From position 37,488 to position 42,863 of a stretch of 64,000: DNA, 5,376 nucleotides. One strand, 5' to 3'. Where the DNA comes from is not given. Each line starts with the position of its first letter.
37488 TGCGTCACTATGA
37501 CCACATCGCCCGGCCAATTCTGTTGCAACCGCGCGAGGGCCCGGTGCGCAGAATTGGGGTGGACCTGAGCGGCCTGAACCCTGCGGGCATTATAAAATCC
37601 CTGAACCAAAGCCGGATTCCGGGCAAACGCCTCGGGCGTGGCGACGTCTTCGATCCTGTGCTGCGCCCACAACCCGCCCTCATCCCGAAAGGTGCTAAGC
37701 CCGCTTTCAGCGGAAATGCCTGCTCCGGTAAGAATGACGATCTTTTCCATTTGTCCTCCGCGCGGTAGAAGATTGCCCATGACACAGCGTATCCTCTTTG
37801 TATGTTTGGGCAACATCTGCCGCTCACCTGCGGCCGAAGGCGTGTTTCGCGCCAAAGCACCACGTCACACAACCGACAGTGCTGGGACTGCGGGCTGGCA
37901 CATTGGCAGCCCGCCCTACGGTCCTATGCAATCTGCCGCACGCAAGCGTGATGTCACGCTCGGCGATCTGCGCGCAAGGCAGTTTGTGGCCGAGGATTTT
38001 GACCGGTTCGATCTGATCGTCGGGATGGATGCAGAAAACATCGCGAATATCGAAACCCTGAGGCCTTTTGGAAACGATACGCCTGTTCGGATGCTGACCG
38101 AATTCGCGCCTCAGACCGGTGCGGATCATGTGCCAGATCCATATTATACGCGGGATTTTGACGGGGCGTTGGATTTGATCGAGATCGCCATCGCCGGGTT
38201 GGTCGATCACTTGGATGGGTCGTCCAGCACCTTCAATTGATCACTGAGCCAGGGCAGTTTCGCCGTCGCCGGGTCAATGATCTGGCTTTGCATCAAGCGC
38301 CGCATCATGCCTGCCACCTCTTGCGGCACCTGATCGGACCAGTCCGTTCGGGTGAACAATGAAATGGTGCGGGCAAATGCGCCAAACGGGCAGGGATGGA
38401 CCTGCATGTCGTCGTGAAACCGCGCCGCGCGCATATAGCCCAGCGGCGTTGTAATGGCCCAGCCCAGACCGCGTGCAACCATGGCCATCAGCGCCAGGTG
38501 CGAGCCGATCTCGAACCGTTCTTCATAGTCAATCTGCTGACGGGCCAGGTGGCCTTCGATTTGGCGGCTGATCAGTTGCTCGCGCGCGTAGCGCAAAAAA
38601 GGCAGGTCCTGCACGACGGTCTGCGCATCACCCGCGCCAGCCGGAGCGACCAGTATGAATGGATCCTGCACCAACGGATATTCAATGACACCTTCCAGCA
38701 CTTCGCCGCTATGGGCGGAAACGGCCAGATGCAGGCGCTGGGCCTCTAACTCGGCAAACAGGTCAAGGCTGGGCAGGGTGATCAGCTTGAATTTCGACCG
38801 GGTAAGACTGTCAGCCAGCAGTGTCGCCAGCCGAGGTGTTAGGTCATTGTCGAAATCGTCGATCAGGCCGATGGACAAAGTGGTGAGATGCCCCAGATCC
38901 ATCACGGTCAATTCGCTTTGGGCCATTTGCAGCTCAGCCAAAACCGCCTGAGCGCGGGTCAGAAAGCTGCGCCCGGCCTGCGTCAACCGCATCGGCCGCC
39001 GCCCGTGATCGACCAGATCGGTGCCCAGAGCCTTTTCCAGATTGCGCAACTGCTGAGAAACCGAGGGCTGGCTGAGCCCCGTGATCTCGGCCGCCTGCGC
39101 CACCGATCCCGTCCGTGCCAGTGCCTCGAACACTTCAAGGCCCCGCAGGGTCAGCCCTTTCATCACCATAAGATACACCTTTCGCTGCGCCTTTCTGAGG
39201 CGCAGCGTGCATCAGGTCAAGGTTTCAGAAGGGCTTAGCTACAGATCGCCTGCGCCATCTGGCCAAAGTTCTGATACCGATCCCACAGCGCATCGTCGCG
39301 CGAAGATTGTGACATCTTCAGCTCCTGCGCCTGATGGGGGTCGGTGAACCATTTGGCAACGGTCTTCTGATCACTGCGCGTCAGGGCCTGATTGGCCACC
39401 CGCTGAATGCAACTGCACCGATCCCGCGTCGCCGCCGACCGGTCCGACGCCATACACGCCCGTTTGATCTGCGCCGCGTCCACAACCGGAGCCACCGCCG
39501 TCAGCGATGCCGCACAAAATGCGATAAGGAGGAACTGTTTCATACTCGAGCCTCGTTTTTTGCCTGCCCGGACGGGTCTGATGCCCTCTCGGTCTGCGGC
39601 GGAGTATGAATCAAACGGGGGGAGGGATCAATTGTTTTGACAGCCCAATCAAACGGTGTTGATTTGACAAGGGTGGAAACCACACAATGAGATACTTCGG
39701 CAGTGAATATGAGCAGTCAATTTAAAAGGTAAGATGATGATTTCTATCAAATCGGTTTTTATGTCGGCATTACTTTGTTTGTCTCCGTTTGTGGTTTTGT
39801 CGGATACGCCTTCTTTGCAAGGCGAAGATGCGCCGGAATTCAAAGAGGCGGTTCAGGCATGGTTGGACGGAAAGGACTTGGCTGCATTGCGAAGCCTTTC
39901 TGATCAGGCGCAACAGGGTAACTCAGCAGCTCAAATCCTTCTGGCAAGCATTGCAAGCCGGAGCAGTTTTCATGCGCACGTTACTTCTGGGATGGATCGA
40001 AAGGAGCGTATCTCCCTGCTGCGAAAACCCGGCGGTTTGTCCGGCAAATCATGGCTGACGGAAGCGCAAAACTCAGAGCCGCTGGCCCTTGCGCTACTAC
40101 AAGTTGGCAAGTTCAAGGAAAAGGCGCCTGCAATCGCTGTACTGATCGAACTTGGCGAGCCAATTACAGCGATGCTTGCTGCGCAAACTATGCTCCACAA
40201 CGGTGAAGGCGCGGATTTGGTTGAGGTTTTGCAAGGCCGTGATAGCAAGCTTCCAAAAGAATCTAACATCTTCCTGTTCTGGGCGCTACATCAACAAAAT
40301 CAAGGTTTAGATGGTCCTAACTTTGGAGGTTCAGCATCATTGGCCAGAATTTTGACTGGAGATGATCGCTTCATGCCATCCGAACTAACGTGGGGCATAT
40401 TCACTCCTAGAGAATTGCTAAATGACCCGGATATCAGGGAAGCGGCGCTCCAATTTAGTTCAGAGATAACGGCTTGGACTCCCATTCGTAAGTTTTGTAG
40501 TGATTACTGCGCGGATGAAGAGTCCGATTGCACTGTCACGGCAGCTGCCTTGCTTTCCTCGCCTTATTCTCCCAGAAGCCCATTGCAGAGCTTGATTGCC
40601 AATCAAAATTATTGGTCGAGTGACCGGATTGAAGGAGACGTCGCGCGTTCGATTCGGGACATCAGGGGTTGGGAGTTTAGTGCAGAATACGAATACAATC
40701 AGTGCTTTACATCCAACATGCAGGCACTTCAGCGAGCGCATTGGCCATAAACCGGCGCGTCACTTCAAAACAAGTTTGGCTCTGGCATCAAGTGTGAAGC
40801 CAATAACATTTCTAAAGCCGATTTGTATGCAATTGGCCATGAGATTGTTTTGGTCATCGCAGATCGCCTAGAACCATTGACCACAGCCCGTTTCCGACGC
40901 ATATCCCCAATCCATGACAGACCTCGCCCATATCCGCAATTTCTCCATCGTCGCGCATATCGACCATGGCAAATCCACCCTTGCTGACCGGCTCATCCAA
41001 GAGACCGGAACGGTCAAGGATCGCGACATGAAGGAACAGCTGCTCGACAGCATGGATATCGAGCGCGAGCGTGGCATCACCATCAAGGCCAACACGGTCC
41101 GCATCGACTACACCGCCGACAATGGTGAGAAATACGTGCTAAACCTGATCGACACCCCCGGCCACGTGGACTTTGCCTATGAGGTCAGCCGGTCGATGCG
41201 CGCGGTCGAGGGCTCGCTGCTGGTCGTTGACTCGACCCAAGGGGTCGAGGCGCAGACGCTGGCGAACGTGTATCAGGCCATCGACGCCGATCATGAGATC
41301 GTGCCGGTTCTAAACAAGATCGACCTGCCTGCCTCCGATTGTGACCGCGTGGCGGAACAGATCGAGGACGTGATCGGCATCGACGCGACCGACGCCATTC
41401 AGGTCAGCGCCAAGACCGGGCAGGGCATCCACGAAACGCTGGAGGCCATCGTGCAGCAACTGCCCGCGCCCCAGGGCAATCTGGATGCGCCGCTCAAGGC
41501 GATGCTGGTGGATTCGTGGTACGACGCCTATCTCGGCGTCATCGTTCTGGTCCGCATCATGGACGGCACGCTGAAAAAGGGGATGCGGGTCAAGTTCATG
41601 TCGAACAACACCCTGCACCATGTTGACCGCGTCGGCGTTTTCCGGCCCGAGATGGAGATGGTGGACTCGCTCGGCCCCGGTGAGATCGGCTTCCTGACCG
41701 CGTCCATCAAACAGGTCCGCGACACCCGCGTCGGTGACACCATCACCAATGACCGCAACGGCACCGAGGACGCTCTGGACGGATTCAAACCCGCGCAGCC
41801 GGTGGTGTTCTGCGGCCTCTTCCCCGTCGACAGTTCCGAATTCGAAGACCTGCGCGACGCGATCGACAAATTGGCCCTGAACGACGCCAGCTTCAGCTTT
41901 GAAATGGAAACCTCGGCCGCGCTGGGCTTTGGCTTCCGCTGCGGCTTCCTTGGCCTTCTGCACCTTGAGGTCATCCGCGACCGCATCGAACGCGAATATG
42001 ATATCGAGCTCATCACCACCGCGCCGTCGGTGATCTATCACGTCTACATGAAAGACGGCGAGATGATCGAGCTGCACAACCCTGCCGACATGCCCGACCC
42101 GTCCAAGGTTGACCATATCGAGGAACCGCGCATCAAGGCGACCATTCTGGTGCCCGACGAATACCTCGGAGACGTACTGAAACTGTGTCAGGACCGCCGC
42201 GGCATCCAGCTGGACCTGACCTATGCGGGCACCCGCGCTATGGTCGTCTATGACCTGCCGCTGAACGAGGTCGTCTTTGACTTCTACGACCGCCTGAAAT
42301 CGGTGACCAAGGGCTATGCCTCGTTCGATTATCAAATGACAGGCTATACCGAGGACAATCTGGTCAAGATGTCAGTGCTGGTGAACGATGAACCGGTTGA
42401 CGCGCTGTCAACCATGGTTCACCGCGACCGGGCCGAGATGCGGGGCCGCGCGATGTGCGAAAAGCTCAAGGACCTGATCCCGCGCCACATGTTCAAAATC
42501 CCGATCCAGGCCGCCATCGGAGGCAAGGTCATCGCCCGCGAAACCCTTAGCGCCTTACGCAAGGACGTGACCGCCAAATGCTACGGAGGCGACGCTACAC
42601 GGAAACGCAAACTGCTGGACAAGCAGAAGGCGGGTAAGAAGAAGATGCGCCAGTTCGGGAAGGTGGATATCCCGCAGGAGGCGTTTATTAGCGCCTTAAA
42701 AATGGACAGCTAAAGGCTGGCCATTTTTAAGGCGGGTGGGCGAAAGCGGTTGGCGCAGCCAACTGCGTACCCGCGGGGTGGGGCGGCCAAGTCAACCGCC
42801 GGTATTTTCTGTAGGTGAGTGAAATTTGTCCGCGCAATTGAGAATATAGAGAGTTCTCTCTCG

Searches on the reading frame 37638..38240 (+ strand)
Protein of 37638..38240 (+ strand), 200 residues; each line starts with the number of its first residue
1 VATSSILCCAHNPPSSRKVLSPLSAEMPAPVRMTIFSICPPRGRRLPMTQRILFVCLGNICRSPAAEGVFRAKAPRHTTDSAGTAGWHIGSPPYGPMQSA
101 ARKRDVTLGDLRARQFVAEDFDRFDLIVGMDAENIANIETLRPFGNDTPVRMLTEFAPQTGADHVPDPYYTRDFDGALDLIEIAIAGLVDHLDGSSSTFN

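Call 107: search_protein_families(library=pfam, proteins=[window:37638-38240:+], max_evalue=0.001)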
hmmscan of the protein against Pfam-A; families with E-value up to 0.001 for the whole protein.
window:37638-38240:+ (200 aa): 1 family
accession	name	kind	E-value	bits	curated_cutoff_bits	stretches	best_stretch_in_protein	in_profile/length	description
PF01451.26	LMWPc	-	1.1e-30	107.1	23.2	1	52-186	1-141/144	Low molecular weight phosphotyrosine protein phosphatase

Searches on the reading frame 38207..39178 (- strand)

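Call 107: search_protein_families(library=pfam, proteins=[window:38207-39178:-], max_evalue=0.001)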
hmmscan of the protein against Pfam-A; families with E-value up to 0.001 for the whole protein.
window:38207-39178:- (323 aa): 3 families
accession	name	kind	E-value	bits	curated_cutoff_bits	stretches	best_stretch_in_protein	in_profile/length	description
PF00126.33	HTH_1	-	1.2e-19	70.4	26.6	1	11-70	1-60/60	Bacterial regulatory helix-turn-helix protein, lysR family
PF03466.25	LysR_substrate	-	8.4e-17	61.7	28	1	100-279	7-190/209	LysR substrate binding domain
PF01022.26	HTH_5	-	8.9e-05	22.7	22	1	26-50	18-42/47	Bacterial regulatory protein, arsR family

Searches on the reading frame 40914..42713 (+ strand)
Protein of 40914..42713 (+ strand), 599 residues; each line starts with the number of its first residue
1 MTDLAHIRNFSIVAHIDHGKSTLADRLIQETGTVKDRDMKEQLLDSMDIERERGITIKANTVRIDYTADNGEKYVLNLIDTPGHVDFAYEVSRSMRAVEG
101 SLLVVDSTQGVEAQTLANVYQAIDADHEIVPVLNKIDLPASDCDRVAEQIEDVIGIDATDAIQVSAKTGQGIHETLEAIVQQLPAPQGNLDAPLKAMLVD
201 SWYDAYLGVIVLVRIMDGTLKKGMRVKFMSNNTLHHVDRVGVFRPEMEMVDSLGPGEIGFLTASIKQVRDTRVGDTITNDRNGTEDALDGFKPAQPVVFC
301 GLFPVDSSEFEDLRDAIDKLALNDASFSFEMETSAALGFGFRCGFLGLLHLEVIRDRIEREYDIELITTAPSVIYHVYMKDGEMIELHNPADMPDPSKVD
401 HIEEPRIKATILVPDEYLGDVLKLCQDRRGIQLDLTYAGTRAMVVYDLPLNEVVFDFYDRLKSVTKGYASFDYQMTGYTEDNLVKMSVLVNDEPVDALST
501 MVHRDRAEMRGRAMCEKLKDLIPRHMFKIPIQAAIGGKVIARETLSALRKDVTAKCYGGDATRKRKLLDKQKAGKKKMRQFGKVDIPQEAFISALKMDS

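Call 30: find_encoding_contigs(protein=window:40914-42713:+, flank=10000, max_places=10)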
Protein window:40914-42713:+ (599 aa): no gene with exactly this product is on record in the collection.

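Call 77: find_related_loci(query=window:40914-42713:+, collection=metagenome_contigs, flank=6000)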
Query window:40914-42713:+ (599 aa) in metagenome_contigs; peptide patterns used: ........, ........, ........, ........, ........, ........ (x = any residue, [..] = any of these).
600 stretches matched a pattern (row limit reached: there are more); 587 encode a relative of the query (tblastn E <= 1e-3); the best 80 are kept; 80 distinct loci.
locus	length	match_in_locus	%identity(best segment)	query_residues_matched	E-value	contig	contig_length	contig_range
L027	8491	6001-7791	95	2-598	0e+0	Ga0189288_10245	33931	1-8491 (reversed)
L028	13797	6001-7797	94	1-599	0e+0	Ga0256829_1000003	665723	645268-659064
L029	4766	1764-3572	94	1-598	0e+0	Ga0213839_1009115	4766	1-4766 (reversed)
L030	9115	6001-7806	94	2-598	0e+0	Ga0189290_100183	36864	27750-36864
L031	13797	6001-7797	91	1-599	0e+0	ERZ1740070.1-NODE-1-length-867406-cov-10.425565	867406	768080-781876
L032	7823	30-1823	91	1-598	0e+0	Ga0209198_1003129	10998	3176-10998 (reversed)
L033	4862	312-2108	90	1-599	0e+0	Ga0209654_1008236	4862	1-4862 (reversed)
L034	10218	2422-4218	90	1-599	0e+0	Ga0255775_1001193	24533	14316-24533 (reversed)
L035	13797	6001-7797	90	1-599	0e+0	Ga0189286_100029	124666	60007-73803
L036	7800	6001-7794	90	1-599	0e+0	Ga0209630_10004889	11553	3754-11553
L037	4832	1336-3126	90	1-598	0e+0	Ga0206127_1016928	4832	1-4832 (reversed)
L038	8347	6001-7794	89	1-598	0e+0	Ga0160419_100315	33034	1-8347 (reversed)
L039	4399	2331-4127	89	1-599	0e+0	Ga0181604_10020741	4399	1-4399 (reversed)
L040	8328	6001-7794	89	1-599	0e+0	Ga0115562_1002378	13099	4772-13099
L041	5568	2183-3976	89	1-599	0e+0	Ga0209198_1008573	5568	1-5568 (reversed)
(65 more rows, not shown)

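Call 107: search_protein_families(library=pfam, proteins=[L030:8008-8517:+], max_evalue=0.001)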
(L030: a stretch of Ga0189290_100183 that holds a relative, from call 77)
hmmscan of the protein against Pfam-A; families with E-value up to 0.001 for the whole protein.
L030:8008-8517:+ (169 aa): 0 families
